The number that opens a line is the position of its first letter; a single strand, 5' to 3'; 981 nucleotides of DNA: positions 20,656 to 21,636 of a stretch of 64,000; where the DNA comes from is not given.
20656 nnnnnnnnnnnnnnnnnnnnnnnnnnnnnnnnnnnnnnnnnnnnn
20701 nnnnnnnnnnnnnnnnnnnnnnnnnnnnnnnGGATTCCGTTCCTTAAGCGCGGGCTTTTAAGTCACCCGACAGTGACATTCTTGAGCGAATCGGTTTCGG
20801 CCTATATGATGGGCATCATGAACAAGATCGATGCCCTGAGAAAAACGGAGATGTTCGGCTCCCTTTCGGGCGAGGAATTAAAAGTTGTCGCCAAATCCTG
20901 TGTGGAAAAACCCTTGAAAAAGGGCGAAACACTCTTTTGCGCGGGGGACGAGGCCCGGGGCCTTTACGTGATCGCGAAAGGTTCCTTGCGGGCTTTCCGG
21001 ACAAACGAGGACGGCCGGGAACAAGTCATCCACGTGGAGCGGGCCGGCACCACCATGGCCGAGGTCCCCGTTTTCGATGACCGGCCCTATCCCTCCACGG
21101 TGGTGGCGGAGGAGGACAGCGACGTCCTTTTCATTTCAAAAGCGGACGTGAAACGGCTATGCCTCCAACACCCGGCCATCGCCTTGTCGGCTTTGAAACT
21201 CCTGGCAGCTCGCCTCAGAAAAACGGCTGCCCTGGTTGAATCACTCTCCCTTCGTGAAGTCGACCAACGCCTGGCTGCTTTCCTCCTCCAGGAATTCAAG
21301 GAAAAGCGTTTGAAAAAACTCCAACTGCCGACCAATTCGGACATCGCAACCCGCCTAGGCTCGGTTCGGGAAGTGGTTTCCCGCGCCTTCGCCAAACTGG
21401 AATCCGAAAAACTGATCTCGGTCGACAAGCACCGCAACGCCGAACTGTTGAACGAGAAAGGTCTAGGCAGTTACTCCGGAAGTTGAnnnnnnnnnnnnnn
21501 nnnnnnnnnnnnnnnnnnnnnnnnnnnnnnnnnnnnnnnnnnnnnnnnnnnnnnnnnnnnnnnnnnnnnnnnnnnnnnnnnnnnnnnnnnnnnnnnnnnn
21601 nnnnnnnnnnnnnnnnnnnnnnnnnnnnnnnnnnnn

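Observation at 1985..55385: Recurrent TGAC-N4-GTCA (CRP/FNR-type) palindrome upstream of respiratory and nitrosative-stress genes: candidate regulon of the single Crp/Fnr regulator in the window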

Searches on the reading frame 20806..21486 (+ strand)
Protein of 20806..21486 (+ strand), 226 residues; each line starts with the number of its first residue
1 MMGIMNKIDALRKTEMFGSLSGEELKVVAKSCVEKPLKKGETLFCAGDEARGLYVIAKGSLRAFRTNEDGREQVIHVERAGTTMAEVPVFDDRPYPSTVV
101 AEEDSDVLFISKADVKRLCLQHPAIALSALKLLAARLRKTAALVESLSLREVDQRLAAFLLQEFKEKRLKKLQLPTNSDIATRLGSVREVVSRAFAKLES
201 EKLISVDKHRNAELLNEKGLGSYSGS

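Call 7: search_protein_families(library=pfam, proteins=[window:20806-21486:+])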
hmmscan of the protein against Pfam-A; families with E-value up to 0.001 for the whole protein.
window:20806-21486:+ (226 aa): 3 families
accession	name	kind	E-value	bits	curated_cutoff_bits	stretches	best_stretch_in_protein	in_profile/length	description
PF00027.35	cNMP_binding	-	4.1e-24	84.8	27.5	1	35-122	2-89/89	Cyclic nucleotide-binding domain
PF13545.12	HTH_Crp_2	-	3.8e-12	46.4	27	1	154-220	1-67/70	Crp-like helix-turn-helix domain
PF00325.26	Crp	-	8.7e-05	22.6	21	1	176-204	4-32/32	Bacterial regulatory proteins, crp family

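Call 14: find_homologous_proteins(query=window:20806-21486:+)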
Query window:20806-21486:+ (226 aa): 2195 proteins with E <= 0.001 among 4265 candidates; the best 120 are listed.
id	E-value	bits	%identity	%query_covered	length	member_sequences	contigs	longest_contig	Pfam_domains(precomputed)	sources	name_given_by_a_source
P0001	3.6e-137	472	100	100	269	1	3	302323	PF13545.13,PF00027.36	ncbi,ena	-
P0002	4.6e-117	407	88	100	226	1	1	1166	PF13545.13,PF00027.36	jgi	jgi:CRP/FNR family transcriptional regulator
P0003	5.0e-109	381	82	98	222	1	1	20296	PF13545.13,PF00027.36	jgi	jgi:CRP-like cAMP-binding protein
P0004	1.4e-104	366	80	97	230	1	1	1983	PF13545.13,PF00027.36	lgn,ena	-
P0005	2.0e-104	366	80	97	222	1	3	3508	PF13545.13,PF00027.36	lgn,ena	-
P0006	2.4e-104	365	80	98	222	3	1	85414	PF13545.13,PF00027.36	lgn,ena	-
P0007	2.6e-104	365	76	100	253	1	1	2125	PF13545.13,PF00027.36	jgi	jgi:CRP/FNR family transcriptional regulator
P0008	3.2e-104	365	80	97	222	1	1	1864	PF13545.13,PF00027.36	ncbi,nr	ncbi:MAG TPA: Crp/Fnr family transcriptional regulator [bacterium]|nr:Crp/Fnr family transcriptional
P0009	2.4e-102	359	76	98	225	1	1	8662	PF13545.13,PF00027.36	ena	-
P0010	8.0e-102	357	78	97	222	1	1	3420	PF13545.13,PF00027.36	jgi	jgi:CRP-like cAMP-binding protein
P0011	1.7e-101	356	77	97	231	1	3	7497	PF13545.13,PF00027.36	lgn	-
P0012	1.9e-101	356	78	97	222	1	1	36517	PF13545.13,PF00027.36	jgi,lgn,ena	-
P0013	2.8e-101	355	77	97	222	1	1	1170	PF13545.13,PF00027.36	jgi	jgi:CRP/FNR family transcriptional regulator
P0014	3.4e-101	355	77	97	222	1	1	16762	PF13545.13,PF00027.36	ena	-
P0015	4.2e-101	355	78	98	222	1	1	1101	PF13545.13,PF00027.36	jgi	jgi:CRP-like cAMP-binding protein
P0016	5.4e-100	351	74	100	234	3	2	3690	PF13545.13,PF00027.36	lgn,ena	-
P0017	9.2e-100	350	77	97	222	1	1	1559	PF13545.13,PF00027.36,PF00325.27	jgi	-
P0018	1.0e-99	350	75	98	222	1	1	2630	PF13545.13,PF00027.36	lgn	-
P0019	1.2e-99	350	76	99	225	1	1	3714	PF13545.13,PF00027.36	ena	-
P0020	1.7e-99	350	76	97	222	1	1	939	PF13545.13,PF00027.36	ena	-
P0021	1.3e-98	347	75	100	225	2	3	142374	PF13545.13,PF00027.36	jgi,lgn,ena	jgi:CRP/FNR family transcriptional regulator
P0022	2.5e-98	346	75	99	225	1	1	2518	PF13545.13,PF00027.36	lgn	-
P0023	1.8e-95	336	72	100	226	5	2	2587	PF13545.13,PF00027.36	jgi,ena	-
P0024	2.6e-95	336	72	98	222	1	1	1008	PF13545.13,PF00027.36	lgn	-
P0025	1.7e-94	333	73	98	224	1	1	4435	PF13545.13,PF00027.36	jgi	jgi:CRP/FNR family transcriptional regulator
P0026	2.3e-94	333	73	97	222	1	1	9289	PF13545.13,PF00027.36,PF00325.27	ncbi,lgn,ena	-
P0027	2.7e-94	333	72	98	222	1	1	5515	PF13545.13,PF00027.36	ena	-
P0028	3.5e-94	332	75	96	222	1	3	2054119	PF13545.13,PF00027.36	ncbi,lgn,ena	-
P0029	3.7e-94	332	75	93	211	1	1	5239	PF13545.13,PF00027.36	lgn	-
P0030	4.1e-94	332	74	97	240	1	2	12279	PF13545.13,PF00027.36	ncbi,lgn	-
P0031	2.6e-93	329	77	91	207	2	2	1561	PF13545.13,PF00027.36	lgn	-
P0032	6.7e-93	328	70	100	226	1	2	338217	PF13545.13,PF00027.36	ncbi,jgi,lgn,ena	jgi:CRP-like cAMP-binding protein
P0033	8.9e-93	328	70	98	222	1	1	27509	PF13545.13,PF00027.36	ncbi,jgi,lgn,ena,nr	ncbi:MAG TPA: Crp/Fnr family transcriptional regulator [bacterium]|nr:Crp/Fnr family transcriptional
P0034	1.5e-92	327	71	100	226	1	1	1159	PF13545.13,PF00027.36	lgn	-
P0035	5.0e-92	325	70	97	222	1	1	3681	PF13545.13,PF00027.36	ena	-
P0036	8.1e-92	324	71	98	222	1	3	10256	PF13545.13,PF00027.36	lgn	-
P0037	1.4e-91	324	71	100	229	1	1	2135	PF13545.13,PF00027.36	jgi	jgi:CRP-like cAMP-binding protein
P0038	2.7e-90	319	70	98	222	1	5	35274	PF13545.13,PF00027.36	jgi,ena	jgi:CRP/FNR family transcriptional regulator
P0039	3.2e-90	319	70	97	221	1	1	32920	PF13545.13,PF00027.36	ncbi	-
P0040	1.1e-89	318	69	99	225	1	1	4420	PF13545.13,PF00027.36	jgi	jgi:CRP-like cAMP-binding protein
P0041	3.2e-89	316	72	92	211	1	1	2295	PF13545.13,PF00027.36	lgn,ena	-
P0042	7.5e-89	315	81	84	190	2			PF00027.36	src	-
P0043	2.9e-88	313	67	100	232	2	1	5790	PF13545.13,PF00027.36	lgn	-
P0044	8.2e-88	311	70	97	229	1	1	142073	PF13545.13,PF00027.36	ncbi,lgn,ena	-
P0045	2.2e-87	310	67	98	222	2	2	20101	PF13545.13,PF00027.36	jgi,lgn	-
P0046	2.6e-87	310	69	98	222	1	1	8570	PF13545.13,PF00027.36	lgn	-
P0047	3.0e-87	310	69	98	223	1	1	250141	PF13545.13,PF00027.36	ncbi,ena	-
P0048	4.9e-87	309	67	98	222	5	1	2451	PF13545.13,PF00027.36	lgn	-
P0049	1.1e-86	308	67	98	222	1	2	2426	PF13545.13,PF00027.36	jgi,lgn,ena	jgi:CRP/FNR family transcriptional regulator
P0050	2.0e-86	307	67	98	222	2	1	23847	PF13545.13,PF00027.36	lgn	-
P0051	3.6e-86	306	68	97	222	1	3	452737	PF13545.13,PF00027.36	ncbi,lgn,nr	ncbi:MAG TPA: Crp/Fnr family transcriptional regulator [bacterium]|nr:Crp/Fnr family transcriptional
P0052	9.5e-86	305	67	98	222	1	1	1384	PF13545.13,PF00027.36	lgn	-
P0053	2.5e-85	303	67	98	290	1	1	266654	PF13545.13,PF00027.36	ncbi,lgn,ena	-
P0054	5.5e-85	302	67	97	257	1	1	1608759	PF13545.13,PF00027.36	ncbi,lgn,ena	-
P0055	1.2e-84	301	65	98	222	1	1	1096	PF13545.13,PF00027.36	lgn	-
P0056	1.5e-84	301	64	98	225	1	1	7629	PF13545.13,PF00027.36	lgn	-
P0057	4.0e-84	299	64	99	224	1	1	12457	PF13545.13,PF00027.36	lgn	-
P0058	5.1e-84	299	65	98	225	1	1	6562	PF13545.13,PF00027.36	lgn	-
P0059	7.4e-84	298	64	100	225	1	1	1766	PF13545.13,PF00027.36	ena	-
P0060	8.1e-84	298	65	100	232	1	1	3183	PF13545.13,PF00027.36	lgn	-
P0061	2.0e-83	297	65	97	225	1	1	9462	PF13545.13,PF00027.36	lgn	-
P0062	2.9e-83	297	64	100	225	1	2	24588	PF13545.13,PF00027.36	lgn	-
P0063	9.6e-83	295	65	100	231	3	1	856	PF13545.13,PF00027.36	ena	-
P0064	4.5e-82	293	69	92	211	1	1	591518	PF13545.13,PF00027.36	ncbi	-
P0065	5.8e-82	292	62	98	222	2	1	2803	PF13545.13,PF00027.36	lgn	-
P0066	1.8e-81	291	64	97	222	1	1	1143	PF13545.13,PF00027.36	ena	-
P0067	2.2e-81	290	63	98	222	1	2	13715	PF13545.13,PF00027.36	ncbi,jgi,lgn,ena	jgi:CRP/FNR family transcriptional regulator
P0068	2.7e-81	290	65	100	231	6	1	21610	PF13545.13,PF00027.36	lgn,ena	-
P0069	3.9e-81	290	63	98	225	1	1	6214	PF13545.13,PF00027.36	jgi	jgi:CRP-like cAMP-binding protein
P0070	6.0e-81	289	62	98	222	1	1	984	PF13545.13,PF00027.36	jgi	jgi:CRP/FNR family transcriptional regulator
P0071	8.9e-81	288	65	97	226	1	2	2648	PF13545.13,PF00027.36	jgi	jgi:CRP-like cAMP-binding protein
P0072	1.2e-80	288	62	98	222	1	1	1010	PF13545.13,PF00027.36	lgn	-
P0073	1.2e-80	288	65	98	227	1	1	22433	PF13545.13,PF00027.36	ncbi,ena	-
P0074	2.0e-80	287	65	98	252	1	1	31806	PF13545.13,PF00027.36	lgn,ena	-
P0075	4.1e-80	286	65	98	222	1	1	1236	PF13545.13,PF00027.36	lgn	-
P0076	2.6e-79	284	63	98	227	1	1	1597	PF13545.13,PF00027.36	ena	-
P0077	1.6e-76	275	78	76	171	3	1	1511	PF00027.36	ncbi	ncbi:MAG TPA: Crp/Fnr family transcriptional regulator, partial [bacterium]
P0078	6.8e-76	272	60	98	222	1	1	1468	PF13545.13,PF00027.36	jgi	jgi:CRP/FNR family transcriptional regulator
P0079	8.0e-75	269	61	97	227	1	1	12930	PF13545.13,PF00027.36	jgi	jgi:CRP-like cAMP-binding protein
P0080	1.4e-74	268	60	97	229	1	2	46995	PF13545.13,PF00027.36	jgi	jgi:CRP/FNR family transcriptional regulator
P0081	2.2e-74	268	65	96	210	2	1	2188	PF13545.13,PF00027.36,PF00325.27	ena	-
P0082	1.0e-73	265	58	100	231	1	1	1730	PF13545.13,PF00027.36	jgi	jgi:CRP-like cAMP-binding protein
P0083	1.9e-73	264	59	97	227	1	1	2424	PF13545.13,PF00027.36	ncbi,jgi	-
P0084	3.9e-73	263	58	100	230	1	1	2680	PF13545.13,PF00027.36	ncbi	-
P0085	4.0e-72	260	66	88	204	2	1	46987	PF13545.13,PF00027.36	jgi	-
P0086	1.6e-71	258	60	97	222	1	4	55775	PF13545.13,PF00027.36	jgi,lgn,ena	jgi:CRP/FNR family transcriptional regulator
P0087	6.3e-71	256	61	98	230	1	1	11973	PF13545.13,PF00027.36,PF00325.27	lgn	-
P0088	9.9e-71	256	60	97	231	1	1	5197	PF13545.13,PF00027.36,PF00325.27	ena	-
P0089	1.1e-70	256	61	97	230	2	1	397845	PF13545.13,PF00027.36,PF00325.27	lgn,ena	-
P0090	1.3e-70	255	59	98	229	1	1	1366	PF13545.13,PF00027.36,PF00325.27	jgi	-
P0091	1.8e-70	255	63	90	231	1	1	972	PF13545.13,PF00027.36,PF00325.27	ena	-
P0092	2.1e-70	255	59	98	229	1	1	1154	PF13545.13,PF00027.36,PF00325.27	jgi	jgi:CRP-like cAMP-binding protein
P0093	2.2e-70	255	59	98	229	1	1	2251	PF13545.13,PF00027.36,PF00325.27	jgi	-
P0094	2.4e-70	254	59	98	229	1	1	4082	PF13545.13,PF00027.36,PF00325.27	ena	-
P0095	2.6e-70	254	62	90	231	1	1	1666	PF13545.13,PF00027.36,PF00325.27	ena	-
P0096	3.2e-70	254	59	98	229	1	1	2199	PF13545.13,PF00027.36,PF00325.27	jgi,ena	jgi:CRP-like cAMP-binding protein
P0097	3.2e-70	254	60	97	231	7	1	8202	PF13545.13,PF00027.36,PF00325.27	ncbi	ncbi:MAG: Crp/Fnr family transcriptional regulator [Blastocatellia bacterium]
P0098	3.6e-70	254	59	98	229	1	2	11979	PF13545.13,PF00027.36,PF00325.27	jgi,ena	jgi:CRP/FNR family transcriptional regulator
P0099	4.2e-70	254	60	97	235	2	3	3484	PF13545.13,PF00027.36,PF00325.27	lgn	-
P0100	6.3e-70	253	60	98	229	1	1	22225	PF13545.13,PF00027.36,PF00325.27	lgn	-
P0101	6.4e-70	253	59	97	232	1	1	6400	PF13545.13,PF00027.36,PF00325.27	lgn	-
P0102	6.4e-70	253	57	99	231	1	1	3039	PF13545.13,PF00027.36,PF00325.27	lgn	-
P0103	8.0e-70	253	60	98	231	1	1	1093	PF13545.13,PF00027.36,PF00325.27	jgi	-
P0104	8.4e-70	253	58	98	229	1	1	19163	PF13545.13,PF00027.36,PF00325.27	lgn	-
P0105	8.6e-70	253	63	90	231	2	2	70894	PF13545.13,PF00027.36,PF00325.27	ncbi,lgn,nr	ncbi:MAG: Crp/Fnr family transcriptional regulator [Acidobacteria bacterium]|nr:Crp/Fnr family trans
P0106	8.7e-70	253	60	97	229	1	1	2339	PF13545.13,PF00027.36,PF00325.27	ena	-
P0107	9.3e-70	252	60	98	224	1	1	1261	PF13545.13,PF00027.36,PF00325.27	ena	-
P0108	1.1e-69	252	63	89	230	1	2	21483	PF13545.13,PF00027.36,PF00325.27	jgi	jgi:CRP-like cAMP-binding protein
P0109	1.1e-69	252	62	92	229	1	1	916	PF13545.13,PF00027.36,PF00325.27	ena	-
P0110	1.4e-69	252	59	98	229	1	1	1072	PF13545.13,PF00027.36,PF00325.27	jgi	jgi:CRP-like cAMP-binding protein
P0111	1.5e-69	252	59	97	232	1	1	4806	PF13545.13,PF00027.36,PF00325.27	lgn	-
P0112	1.5e-69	252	58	100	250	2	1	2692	PF13545.13,PF00027.36,PF00325.27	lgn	-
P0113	1.6e-69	252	58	97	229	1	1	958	PF13545.13,PF00027.36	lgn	-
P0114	1.8e-69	252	57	99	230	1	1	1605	PF13545.13,PF00027.36,PF00325.27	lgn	-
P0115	2.0e-69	251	63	91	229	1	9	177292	PF13545.13,PF00027.36,PF00325.27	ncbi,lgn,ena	-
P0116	2.0e-69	251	60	98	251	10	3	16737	PF13545.13,PF00027.36,PF00325.27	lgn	-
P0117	2.1e-69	251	58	99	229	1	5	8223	PF13545.13,PF00027.36,PF00325.27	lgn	-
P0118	2.2e-69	251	59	97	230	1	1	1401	PF13545.13,PF00027.36,PF00325.27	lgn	-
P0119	2.3e-69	251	58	98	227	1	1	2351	PF13545.13,PF00027.36,PF00325.27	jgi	jgi:CRP/FNR family transcriptional regulator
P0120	2.3e-69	251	61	92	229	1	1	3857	PF13545.13,PF00027.36,PF00325.27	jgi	jgi:CRP-like cAMP-binding protein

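Call 15: find_encoding_contigs(protein=P0001, flank=10000, max_places=3)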
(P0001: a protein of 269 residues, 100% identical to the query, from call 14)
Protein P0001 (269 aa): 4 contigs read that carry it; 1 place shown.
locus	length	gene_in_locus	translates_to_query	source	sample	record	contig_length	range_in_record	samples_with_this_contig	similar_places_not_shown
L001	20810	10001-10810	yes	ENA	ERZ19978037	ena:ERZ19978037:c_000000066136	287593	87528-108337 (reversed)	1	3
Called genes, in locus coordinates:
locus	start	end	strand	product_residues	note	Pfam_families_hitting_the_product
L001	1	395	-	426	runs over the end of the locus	PF01075:Glyco_transf_9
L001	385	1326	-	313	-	PF00487:FA_desaturase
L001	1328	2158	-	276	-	PF11583:AurF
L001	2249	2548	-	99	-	-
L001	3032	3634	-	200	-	PF00510:COX3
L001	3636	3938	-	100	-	PF03626:COX4_pro (weak)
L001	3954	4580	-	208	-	PF00510:COX3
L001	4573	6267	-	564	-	PF00115:COX1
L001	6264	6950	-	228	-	PF00116:COX2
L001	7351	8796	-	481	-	PF03060:NMO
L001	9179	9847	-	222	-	-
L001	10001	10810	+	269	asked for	PF00027:cNMP_binding, PF13545:HTH_Crp_2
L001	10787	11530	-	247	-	PF04405:ScdA_N, PF01814:Hemerythrin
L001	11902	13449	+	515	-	PF01436:NHL (faint), PF25021:TEN_NHL (weak)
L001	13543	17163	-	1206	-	PF01855:POR_N, PF17147:PFOR_II, PF01558:POR, PF10371:EKR, PF12838:Fer4_7, PF13187:Fer4_9, PF13484:Fer4_16, PF02775:TPP_enzyme_C, +6 more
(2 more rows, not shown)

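Call 16: find_encoding_contigs(protein=P0028, flank=10000, max_places=2)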
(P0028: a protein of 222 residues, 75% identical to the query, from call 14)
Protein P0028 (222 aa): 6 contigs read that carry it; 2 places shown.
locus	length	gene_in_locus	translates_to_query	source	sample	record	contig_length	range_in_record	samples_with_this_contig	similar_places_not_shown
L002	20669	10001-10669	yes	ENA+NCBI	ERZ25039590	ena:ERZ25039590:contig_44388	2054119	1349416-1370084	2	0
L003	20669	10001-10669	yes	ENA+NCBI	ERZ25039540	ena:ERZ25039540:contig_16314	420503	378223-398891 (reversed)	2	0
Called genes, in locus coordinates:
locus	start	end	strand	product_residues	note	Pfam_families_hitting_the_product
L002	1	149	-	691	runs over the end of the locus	PF03190:Thioredox_DsbH, PF13899:Thioredoxin_7, PF01532:Glyco_hydro_47 (faint)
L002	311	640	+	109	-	PF14076:DUF4258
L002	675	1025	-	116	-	PF06271:RDD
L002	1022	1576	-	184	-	PF00588:SpoU_methylase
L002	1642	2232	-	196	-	-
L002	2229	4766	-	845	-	PF03706:LPG_synthase_TM, PF09924:LPG_synthase_C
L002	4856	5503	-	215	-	PF12766:Pyridox_oxase_2, PF01243:PNPOx_N, PF10590:PNP_phzG_C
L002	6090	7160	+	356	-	-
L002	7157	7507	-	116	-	PF04343:DUF488, PF22751:DUF488-N3a, PF22752:DUF488-N3i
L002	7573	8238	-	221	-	-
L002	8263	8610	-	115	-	PF02311:AraC_binding, PF07883:Cupin_2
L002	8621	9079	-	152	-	-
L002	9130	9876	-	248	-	PF04405:ScdA_N, PF01814:Hemerythrin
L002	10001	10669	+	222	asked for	PF00027:cNMP_binding, PF13545:HTH_Crp_2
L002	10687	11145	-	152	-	PF01814:Hemerythrin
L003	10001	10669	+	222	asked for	PF00027:cNMP_binding, PF13545:HTH_Crp_2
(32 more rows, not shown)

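Call 18: find_related_loci(query=window:20818-21486:+, collection=genome_contigs, flank=10000)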
Query window:20818-21486:+ (222 aa) in genome_contigs; peptide patterns used: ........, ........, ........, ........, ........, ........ (x = any residue, [..] = any of these).
163 stretches matched a pattern; 5 encode a relative of the query (tblastn E <= 1e-3); 5 distinct loci.
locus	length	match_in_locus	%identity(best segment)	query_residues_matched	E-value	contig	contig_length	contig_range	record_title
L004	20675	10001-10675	70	1-220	6e-99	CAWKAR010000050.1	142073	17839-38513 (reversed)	MAG: candidate division FCPU426 bacterium isolate MFD03726.bin.1.149 genome assembly, contig: contig_43454, whole genome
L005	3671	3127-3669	80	1-181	2e-84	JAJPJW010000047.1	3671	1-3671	MAG: Proteobacteria bacterium isolate Centralia_MAG_561 k107_17913561, whole genome shotgun sequence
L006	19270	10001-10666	50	3-219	3e-62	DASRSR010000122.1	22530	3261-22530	MAG TPA_asm: Edaphobacter sp. isolate SMAG_U6103 k141_293316, whole genome shotgun sequence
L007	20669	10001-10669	50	3-220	5e-61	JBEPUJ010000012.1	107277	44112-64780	MAG: Terriglobales bacterium isolate 22E.maxbin.012 NODE_144_length_107277_cov_21.009951, whole genome shotgun sequence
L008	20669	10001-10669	49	3-220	2e-59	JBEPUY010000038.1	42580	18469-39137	MAG: Granulicella sp. isolate 22E.metabat2_refined.034_sub NODE_754_length_42580_cov_13.301752, whole genome shotgun seq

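Call 21: find_encoding_contigs(protein=P0021, flank=10000, max_places=2)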
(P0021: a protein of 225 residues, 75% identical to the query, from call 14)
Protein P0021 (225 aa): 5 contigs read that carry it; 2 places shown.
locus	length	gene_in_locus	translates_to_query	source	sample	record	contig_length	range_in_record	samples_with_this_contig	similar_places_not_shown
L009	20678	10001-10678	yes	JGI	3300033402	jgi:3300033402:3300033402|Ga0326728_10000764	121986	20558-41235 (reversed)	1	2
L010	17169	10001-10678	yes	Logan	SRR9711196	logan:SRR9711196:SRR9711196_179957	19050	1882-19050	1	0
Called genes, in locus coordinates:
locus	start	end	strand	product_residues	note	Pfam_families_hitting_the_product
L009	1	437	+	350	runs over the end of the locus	PF00487:FA_desaturase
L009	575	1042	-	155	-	-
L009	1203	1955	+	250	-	-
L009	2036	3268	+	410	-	PF00083:Sugar_tr, PF07690:MFS_1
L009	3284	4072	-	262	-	PF02535:Zip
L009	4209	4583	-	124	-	PF07238:PilZ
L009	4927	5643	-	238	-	PF00156:Pribosyltran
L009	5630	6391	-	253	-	PF04405:ScdA_N, PF01814:Hemerythrin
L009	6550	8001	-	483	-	PF03060:NMO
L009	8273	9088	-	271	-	PF01206:TusA (faint), PF10006:DUF2249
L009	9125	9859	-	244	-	PF04405:ScdA_N, PF01814:Hemerythrin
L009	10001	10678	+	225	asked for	PF00027:cNMP_binding, PF13545:HTH_Crp_2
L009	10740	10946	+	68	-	-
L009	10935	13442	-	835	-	PF00690:Cation_ATPase_N, PF00122:E1-E2_ATPase, PF00702:Hydrolase, PF13246:Cation_ATPase, PF00689:Cation_ATPase_C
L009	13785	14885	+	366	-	PF13186:SPASM (faint), PF04055:Radical_SAM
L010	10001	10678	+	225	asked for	PF00027:cNMP_binding, PF13545:HTH_Crp_2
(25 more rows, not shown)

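Call 22: find_encoding_contigs(protein=P0032, flank=10000, max_places=2)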
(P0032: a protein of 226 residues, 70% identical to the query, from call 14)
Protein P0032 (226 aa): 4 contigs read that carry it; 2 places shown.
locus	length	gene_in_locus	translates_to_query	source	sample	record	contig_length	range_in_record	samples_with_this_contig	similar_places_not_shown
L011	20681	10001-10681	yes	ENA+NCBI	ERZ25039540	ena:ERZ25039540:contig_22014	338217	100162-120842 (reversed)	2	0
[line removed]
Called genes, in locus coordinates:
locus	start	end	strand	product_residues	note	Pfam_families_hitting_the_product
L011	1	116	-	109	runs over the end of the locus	PF09527:ATPase_gene1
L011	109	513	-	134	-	PF02823:ATP-synt_DE_N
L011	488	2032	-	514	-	PF02874:ATP-synt_ab_N, PF00006:ATP-synt_ab, PF22919:ATP-synt_VA_C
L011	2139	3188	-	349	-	PF00274:Glycolytic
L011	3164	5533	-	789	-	PF09364:XFP_N, PF03894:XFP, PF09363:XFP_C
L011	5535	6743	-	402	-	PF00871:Acetate_kinase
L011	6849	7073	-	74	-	-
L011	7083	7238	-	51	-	-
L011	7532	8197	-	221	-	-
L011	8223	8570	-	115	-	PF07883:Cupin_2 (weak)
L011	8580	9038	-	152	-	PF01814:Hemerythrin (weak)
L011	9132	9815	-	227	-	PF04405:ScdA_N, PF01814:Hemerythrin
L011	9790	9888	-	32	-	-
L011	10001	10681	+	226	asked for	PF00027:cNMP_binding, PF13545:HTH_Crp_2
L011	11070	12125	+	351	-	PF07731:Cu-oxidase_2 (faint), PF07732:Cu-oxidase_3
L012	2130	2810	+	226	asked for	PF00027:cNMP_binding, PF13545:HTH_Crp_2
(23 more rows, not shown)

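Call 23: find_encoding_contigs(protein=P0006, flank=10000, max_places=2)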
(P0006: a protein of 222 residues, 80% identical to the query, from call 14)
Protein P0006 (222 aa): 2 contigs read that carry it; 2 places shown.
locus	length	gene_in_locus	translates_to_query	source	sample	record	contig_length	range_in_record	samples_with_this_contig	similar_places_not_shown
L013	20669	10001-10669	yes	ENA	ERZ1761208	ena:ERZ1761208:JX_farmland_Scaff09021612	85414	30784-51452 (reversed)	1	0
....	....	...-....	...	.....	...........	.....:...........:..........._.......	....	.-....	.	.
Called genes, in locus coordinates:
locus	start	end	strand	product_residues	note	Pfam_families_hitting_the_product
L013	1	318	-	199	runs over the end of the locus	PF00510:COX3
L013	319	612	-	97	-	PF03626:COX4_pro (weak)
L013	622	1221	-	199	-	PF00510:COX3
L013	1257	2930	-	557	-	PF00115:COX1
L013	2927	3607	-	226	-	PF00116:COX2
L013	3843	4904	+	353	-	PF07731:Cu-oxidase_2 (faint), PF07732:Cu-oxidase_3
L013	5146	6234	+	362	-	-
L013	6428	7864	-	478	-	PF05227:CHASE3, PF00512:HisKA, PF02518:HATPase_c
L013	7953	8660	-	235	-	PF04405:ScdA_N, PF01814:Hemerythrin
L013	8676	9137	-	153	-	PF01814:Hemerythrin (weak)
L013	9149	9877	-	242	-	PF04405:ScdA_N, PF01814:Hemerythrin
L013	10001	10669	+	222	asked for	PF00027:cNMP_binding, PF13545:HTH_Crp_2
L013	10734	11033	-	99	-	-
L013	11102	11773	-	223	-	-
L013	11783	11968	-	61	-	-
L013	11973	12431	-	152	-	PF01814:Hemerythrin (weak)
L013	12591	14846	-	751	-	PF22085:NorB_cytochrome_c-like, PF00115:COX1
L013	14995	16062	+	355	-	PF00487:FA_desaturase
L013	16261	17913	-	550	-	PF02310:B12-binding, PF04055:Radical_SAM, PF13282:DUF4070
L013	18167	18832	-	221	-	PF03006:HlyIII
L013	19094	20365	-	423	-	PF13353:Fer4_12 (weak), PF04055:Radical_SAM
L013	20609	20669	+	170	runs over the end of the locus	PF00196:GerE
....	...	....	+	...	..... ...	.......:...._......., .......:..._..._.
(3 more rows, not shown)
